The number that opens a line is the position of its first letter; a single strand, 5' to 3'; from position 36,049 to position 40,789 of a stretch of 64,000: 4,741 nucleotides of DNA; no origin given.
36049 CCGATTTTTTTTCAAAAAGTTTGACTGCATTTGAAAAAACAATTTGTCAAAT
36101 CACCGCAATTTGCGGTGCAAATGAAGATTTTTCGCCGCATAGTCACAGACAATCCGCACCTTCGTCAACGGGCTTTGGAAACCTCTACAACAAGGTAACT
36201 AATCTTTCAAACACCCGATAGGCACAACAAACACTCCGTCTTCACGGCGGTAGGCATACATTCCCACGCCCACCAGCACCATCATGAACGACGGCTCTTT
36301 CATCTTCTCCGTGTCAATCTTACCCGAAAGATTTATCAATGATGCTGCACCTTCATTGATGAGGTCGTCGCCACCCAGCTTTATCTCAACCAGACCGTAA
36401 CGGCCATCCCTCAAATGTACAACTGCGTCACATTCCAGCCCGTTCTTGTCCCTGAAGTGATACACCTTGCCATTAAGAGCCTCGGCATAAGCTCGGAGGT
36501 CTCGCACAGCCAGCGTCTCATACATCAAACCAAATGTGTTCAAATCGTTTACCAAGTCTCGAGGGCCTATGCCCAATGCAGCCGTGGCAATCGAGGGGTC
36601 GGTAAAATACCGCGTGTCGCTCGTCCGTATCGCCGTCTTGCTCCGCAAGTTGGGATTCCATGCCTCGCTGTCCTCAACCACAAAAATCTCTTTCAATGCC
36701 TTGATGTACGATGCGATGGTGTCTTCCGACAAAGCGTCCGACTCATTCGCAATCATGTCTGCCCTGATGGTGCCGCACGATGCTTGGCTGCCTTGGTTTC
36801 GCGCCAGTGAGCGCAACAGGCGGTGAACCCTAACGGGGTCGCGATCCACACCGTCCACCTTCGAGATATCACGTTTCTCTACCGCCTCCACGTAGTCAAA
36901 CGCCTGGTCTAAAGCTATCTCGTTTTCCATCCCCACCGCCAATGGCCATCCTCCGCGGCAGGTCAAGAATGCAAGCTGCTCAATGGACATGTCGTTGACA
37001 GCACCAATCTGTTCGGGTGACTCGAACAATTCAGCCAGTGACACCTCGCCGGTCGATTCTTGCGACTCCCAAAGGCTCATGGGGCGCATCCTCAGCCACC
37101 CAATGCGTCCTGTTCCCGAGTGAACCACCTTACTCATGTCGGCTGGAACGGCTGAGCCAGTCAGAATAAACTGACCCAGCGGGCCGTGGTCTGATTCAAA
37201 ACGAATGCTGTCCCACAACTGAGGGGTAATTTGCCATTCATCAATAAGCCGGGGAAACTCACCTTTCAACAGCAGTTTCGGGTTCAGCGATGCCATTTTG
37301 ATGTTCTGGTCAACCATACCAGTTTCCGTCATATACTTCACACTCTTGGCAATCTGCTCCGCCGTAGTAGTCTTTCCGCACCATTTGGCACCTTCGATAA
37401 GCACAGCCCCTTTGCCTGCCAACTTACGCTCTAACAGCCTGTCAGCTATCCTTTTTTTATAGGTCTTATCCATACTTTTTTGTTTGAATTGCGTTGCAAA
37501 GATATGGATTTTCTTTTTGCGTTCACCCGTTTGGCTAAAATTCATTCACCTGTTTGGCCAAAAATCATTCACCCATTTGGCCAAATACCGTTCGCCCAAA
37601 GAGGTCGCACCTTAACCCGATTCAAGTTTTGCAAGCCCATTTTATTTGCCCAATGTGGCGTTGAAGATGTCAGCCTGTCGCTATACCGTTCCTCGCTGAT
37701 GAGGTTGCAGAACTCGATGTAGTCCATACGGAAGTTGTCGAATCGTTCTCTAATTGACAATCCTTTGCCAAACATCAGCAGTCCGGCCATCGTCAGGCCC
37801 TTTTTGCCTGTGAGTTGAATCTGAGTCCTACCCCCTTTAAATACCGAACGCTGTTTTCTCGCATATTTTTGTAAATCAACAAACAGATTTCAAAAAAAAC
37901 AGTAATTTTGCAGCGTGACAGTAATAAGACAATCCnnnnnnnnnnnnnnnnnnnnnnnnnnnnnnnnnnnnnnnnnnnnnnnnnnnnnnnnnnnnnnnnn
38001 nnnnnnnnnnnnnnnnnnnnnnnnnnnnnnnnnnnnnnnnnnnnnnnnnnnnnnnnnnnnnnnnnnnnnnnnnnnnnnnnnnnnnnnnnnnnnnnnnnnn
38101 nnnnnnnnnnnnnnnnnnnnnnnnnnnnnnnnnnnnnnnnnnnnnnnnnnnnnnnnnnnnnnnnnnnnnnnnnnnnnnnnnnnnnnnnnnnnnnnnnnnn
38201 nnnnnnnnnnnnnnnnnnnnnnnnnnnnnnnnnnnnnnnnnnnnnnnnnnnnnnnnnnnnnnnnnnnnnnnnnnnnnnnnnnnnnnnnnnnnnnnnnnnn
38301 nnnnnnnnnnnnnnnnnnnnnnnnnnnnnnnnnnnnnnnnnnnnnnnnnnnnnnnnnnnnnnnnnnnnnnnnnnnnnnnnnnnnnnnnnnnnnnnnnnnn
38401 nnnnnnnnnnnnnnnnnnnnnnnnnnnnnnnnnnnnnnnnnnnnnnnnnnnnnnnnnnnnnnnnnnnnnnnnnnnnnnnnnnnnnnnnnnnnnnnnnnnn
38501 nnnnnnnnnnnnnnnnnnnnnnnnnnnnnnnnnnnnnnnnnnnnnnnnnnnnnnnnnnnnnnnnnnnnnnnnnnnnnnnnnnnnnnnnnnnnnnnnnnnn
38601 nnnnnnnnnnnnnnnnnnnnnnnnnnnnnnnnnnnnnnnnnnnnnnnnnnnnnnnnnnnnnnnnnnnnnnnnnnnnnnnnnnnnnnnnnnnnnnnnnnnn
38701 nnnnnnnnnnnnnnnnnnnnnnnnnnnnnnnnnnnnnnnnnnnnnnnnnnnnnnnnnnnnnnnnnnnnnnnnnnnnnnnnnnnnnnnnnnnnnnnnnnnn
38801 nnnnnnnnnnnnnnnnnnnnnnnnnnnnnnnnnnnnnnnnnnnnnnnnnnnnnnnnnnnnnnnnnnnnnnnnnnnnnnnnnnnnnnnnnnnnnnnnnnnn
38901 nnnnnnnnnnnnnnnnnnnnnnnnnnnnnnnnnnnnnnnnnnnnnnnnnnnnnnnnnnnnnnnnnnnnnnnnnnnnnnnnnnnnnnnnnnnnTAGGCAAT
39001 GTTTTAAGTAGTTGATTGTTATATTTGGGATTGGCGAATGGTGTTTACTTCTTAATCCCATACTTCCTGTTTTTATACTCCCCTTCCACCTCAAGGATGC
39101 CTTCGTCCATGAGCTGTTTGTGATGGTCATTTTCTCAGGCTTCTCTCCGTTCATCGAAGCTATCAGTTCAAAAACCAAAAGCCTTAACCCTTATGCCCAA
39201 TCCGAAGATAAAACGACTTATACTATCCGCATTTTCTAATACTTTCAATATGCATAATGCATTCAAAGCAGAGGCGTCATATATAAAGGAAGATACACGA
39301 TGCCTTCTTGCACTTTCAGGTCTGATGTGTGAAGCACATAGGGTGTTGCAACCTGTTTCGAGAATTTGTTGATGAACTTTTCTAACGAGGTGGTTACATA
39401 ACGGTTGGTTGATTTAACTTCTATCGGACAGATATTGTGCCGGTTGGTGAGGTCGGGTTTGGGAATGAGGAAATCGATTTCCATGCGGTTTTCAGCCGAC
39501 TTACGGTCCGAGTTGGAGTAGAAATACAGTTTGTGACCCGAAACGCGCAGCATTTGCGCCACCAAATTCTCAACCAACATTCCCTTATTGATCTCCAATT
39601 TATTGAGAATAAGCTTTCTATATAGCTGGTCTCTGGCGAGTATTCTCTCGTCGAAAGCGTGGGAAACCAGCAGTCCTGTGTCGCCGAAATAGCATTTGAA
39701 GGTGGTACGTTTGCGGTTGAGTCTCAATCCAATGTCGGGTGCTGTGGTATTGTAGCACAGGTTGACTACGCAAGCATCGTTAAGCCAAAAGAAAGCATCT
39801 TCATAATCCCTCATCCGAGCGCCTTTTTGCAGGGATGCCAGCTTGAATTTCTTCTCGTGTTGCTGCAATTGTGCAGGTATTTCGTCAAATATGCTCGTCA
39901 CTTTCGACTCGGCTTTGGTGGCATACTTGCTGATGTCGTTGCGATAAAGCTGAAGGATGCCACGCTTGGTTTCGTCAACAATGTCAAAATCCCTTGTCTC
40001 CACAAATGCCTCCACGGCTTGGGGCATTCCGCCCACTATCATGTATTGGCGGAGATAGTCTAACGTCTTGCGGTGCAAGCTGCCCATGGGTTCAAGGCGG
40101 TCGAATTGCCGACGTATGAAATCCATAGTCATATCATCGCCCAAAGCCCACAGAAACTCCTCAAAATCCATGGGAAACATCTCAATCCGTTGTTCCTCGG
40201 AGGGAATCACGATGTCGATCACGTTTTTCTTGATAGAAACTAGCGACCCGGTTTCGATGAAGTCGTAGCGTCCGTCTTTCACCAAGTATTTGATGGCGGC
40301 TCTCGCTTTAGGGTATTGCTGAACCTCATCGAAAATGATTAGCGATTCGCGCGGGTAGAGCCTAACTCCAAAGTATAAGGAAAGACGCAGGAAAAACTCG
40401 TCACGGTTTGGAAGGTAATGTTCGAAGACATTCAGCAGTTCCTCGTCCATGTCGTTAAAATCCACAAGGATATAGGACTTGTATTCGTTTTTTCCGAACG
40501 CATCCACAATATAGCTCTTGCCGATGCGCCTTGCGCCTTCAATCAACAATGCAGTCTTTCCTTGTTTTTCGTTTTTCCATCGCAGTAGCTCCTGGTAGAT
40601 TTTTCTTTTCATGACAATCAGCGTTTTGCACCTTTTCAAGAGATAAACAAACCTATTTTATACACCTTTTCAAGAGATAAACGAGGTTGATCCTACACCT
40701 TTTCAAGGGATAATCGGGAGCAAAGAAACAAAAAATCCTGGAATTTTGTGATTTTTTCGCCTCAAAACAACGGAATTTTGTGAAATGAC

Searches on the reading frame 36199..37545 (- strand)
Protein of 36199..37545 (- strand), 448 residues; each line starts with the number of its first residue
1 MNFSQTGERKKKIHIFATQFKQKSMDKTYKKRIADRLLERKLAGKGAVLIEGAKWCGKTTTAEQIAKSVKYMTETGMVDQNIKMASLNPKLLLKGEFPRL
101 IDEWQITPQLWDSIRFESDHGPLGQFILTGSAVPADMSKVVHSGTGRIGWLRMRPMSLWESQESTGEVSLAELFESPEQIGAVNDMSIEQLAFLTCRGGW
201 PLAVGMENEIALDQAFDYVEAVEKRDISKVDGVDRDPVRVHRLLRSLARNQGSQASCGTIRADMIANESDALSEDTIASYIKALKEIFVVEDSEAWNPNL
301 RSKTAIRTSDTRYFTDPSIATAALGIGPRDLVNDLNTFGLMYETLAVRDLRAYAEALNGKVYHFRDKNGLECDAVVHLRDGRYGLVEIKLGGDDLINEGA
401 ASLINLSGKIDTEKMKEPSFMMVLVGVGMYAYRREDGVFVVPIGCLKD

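Call 25: search_protein_families(library=pfam, proteins=[window:36199-37545:-], max_evalue=0.001)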
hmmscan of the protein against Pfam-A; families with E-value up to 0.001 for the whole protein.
window:36199-37545:- (448 aa): 2 families
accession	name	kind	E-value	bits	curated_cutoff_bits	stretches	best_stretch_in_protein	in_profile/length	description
PF13635.12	DUF4143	-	5.1e-32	111.3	28.1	1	224-390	1-159/160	Domain of unknown function (DUF4143)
PF13173.12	AAA_14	-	1.1e-12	48.5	27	1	47-160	4-127/129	AAA domain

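Call 26: search_protein_families(library=padloc, proteins=[window:36199-37545:-], max_evalue=0.001)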
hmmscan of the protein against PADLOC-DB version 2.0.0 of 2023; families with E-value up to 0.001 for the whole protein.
window:36199-37545:- (448 aa): 7 families
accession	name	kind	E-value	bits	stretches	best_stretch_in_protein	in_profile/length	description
PDLC04790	PDC-S01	-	2.7e-59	199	1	22-446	5-417/422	-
PDLC04789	PDC-S01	-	3.7e-20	70.3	1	31-390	3-340/375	-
PDLC04787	PDC-S01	-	6.9e-15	52.8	1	22-335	3-315/412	-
PDLC04788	PDC-S01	-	1.5e-10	38.6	1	48-378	22-371/448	-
PDLC04786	PDC-S01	-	1.7e-08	31.7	1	45-390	20-386/439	-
PDLC04792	PDC-S01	-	6.9e-08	29.5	0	32-164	5-154/452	-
PDLC04791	PDC-S01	-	8.4e-07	26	1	219-399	189-359/395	-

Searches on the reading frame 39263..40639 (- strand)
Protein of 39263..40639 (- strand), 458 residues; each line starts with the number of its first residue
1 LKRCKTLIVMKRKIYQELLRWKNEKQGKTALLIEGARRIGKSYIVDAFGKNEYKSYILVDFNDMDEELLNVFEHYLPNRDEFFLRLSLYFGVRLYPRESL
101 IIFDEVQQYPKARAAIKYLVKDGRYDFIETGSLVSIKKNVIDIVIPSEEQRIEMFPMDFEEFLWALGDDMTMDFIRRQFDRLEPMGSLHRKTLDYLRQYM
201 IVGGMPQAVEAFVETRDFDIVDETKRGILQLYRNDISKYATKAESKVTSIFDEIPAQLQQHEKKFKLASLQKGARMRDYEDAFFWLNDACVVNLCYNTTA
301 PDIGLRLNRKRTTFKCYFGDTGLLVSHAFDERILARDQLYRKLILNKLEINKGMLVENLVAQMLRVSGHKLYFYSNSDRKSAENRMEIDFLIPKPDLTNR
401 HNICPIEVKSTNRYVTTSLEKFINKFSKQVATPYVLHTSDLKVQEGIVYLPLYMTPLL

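Call 25: search_protein_families(library=pfam, proteins=[window:39263-40639:-], max_evalue=0.001)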
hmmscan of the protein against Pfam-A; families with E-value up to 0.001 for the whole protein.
window:39263-40639:- (458 aa): 2 families
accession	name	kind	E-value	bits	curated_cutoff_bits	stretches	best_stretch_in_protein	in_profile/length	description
PF13635.12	DUF4143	-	1.1e-25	90.7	28.1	1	234-410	2-159/160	Domain of unknown function (DUF4143)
PF13173.12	AAA_14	-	8.3e-24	84.5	27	1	29-163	3-129/129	AAA domain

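Call 26: search_protein_families(library=padloc, proteins=[window:39263-40639:-], max_evalue=0.001)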
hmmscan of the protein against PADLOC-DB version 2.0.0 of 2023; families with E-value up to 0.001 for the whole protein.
window:39263-40639:- (458 aa): 8 families
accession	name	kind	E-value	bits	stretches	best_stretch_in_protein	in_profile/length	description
PDLC04786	PDC-S01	-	2.7e-114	380.3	1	9-455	2-429/439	-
PDLC04792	PDC-S01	-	1.8e-113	377.6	1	10-457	2-432/452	-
PDLC04788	PDC-S01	-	1.3e-68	229.9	1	10-436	2-408/448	-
PDLC04787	PDC-S01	-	5.8e-21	72.8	1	9-432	10-385/412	-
PDLC04790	PDC-S01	-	3.3e-13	47.2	1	26-452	25-414/422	-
PDLC04789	PDC-S01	-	7.5e-10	36.4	1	11-228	3-182/375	-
PDLC04791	PDC-S01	-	5.1e-06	23.4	0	352-431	301-372/395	-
PDLC04984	PDC-S27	-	0.0004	17.4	0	12-76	7-71/474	-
